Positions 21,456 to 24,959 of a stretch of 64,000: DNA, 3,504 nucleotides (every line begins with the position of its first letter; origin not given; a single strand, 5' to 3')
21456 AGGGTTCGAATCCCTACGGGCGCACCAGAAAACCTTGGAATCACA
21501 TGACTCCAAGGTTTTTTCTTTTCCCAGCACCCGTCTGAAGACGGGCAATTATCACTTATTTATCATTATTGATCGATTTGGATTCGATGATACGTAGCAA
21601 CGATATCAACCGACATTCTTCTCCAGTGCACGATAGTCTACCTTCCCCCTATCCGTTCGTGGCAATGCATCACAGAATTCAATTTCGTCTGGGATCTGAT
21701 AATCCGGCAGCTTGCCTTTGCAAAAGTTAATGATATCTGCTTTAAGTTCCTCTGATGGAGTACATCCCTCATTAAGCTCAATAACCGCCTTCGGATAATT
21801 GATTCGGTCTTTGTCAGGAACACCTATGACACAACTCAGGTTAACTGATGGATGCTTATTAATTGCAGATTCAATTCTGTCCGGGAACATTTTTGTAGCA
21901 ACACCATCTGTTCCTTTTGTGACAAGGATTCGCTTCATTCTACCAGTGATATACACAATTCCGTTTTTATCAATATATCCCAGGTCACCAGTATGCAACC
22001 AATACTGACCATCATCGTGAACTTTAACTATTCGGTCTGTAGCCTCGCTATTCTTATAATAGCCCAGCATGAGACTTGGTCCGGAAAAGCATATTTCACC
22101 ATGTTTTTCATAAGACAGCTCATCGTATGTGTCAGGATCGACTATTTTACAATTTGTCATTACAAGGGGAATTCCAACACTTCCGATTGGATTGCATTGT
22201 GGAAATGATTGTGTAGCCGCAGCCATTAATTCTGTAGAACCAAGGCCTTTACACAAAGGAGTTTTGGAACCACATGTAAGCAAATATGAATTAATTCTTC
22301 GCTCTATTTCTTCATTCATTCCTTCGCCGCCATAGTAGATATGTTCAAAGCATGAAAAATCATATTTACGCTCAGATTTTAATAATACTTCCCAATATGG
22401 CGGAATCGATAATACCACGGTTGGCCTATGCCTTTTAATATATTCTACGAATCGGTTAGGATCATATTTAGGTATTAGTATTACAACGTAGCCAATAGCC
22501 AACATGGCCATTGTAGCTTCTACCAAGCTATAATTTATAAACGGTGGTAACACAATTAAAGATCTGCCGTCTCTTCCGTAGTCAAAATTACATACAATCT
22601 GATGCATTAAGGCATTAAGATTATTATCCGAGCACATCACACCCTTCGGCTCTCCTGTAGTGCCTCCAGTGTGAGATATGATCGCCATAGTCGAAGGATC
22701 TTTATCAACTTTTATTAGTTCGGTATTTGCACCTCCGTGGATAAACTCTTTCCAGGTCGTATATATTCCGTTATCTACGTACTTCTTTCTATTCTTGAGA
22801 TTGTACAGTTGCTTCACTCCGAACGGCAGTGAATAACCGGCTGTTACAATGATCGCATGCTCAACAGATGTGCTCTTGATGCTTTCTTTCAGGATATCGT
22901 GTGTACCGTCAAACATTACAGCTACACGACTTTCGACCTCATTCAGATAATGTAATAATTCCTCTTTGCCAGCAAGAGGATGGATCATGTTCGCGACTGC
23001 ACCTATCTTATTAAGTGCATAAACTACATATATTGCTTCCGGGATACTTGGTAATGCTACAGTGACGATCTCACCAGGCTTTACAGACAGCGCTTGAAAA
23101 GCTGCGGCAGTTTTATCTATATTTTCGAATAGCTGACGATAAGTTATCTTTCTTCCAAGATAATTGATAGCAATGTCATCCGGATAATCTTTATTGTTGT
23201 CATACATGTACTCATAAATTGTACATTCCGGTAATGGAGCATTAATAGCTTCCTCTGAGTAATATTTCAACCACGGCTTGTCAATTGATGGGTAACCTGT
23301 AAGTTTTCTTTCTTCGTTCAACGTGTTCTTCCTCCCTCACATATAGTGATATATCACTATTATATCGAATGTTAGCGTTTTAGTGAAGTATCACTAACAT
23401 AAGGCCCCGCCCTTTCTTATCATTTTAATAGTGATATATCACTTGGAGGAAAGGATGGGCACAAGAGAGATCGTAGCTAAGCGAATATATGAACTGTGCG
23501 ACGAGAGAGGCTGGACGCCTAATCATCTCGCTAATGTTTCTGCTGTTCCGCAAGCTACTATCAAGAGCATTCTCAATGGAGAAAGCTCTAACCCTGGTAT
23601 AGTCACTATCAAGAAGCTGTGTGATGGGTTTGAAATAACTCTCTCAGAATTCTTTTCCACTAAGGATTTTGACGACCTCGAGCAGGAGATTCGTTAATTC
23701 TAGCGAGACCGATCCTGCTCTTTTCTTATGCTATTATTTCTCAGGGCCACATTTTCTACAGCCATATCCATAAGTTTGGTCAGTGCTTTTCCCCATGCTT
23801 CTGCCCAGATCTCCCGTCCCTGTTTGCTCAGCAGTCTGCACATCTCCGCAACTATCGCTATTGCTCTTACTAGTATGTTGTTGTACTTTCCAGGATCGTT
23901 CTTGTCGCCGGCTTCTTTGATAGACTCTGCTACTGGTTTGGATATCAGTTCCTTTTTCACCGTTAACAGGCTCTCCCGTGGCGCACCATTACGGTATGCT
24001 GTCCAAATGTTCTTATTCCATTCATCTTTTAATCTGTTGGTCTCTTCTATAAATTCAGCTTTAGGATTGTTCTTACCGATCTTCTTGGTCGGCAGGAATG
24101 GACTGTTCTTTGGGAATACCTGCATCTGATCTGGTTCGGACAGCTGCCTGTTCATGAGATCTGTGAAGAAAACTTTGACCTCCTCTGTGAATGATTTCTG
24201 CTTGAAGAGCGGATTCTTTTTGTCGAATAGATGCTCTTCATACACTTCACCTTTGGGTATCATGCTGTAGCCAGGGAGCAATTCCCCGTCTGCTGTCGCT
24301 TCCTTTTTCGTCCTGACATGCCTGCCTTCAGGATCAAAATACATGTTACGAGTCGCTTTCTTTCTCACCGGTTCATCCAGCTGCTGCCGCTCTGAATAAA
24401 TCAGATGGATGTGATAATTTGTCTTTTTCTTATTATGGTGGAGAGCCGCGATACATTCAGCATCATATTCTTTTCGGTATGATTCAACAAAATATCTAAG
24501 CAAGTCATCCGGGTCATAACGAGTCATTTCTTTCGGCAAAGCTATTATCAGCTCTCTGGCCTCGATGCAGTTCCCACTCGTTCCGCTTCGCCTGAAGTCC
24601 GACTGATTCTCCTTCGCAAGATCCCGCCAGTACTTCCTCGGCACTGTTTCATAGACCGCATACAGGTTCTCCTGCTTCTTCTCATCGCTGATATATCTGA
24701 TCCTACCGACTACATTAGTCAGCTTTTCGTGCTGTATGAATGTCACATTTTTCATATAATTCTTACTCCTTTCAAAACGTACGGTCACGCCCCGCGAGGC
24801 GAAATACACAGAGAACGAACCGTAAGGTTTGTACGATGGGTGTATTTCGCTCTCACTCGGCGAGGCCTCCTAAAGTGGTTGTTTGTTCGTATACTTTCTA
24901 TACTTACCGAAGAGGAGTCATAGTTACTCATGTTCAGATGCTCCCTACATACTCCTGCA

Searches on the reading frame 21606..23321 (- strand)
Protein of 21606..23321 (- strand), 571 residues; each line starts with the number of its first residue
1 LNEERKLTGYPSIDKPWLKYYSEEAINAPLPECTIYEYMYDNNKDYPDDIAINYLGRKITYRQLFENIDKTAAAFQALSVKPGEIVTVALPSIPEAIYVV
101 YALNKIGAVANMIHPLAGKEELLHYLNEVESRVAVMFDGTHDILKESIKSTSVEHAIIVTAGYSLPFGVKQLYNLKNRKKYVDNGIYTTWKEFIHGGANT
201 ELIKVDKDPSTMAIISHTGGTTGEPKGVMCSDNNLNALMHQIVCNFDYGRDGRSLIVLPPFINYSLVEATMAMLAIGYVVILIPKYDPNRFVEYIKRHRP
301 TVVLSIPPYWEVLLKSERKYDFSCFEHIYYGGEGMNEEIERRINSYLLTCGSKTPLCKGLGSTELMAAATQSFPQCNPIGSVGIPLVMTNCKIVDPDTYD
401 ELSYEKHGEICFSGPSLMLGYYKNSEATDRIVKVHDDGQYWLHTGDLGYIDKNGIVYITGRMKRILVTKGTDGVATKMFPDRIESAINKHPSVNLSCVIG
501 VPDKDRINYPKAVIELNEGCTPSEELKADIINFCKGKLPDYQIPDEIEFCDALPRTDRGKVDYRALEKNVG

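Call 8: search_protein_families(library=ncbifam, proteins=[window:21606-23321:-], max_evalue=0.00001)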
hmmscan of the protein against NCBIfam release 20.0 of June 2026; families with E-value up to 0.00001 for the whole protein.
window:21606-23321:- (571 aa): 104 families (the best 25 are shown)
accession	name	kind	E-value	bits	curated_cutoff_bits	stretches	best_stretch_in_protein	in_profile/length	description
NF004837.0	PRK06187.1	subfamily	3.4e-87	292.9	476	1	33-569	8-521/531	long-chain-fatty-acid--CoA ligase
NF006181.0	PRK08314.1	subfamily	1.2e-84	284.6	705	1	18-568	8-552/563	long-chain-fatty-acid--CoA ligase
NF004114.0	PRK05605.1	equivalog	2e-76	257.6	766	1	13-569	13-568/575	long-chain-fatty-acid--CoA ligase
NF005220.0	PRK06710.1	equivalog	3.5e-68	230.1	1116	1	13-566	3-549/563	long-chain-fatty-acid--CoA ligase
NF004822.0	PRK06178.1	equivalog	2.2e-65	221.4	782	1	25-569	29-566/571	acyl-CoA synthetase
NF004229.0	PRK05677.1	subfamily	8.8e-60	202.7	879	1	37-567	28-552/563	long-chain-fatty-acid--CoA ligase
NF005463.0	PRK07059.1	subfamily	9.2e-59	199.3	869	1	14-567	2-553/557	long-chain-fatty-acid--CoA ligase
NF006182.0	PRK08316.1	subfamily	2.5e-58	197.9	663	1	36-568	14-515/523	fatty acyl-CoA synthetase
NF006523.0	PRK08974.1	equivalog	4.1e-58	196.9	884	1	14-567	2-550/561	long-chain-fatty-acid--CoA ligase FadD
NF005714.0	PRK07529.1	subfamily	1e-57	195.9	632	1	41-568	38-574/640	acyl-CoA synthetase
NF005307.0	PRK06839.1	equivalog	1.3e-56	192.3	748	1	46-566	15-489/496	o-succinylbenzoate--CoA ligase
NF009233.0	PRK12583.1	subfamily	7.2e-56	189.7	832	1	21-563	6-543/558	fatty acid CoA ligase family protein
NF009139.0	PRK12492.1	equivalog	2.1e-53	181.6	1018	1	42-567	33-559/562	long-chain-fatty-acid--CoA ligase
NF002966.0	PRK03640.1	equivalog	1.5e-52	178.8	556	2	186-569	117-479/483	o-succinylbenzoate--CoA ligase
NF005702.0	PRK07514.1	subfamily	8.2e-52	176.2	558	2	199-567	146-497/506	malonyl-CoA synthase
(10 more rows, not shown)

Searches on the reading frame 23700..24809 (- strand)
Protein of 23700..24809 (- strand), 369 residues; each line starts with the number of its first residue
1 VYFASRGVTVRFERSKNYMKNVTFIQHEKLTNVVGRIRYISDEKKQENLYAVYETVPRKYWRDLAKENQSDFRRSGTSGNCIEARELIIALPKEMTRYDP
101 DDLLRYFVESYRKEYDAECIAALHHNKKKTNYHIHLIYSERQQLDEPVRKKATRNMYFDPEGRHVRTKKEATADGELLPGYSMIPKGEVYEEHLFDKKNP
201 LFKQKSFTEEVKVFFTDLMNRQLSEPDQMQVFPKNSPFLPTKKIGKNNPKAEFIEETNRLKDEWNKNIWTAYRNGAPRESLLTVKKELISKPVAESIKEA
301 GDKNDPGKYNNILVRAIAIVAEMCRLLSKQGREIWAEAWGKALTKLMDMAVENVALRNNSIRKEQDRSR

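Call 8: search_protein_families(library=ncbifam, proteins=[window:23700-24809:-], max_evalue=0.00001)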
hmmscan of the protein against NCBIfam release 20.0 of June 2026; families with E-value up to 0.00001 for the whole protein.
window:23700-24809:- (369 aa): 2 families
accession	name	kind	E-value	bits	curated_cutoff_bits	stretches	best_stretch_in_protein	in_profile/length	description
NF041496.1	MobQ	equivalog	3.2e-08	33.6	200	1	79-225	80-182/197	MobQ family relaxase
TIGR02768.1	TraA_Ti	equivalog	3.9e-08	32.1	590.45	1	84-156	86-157/751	Ti-type conjugative transfer relaxase TraA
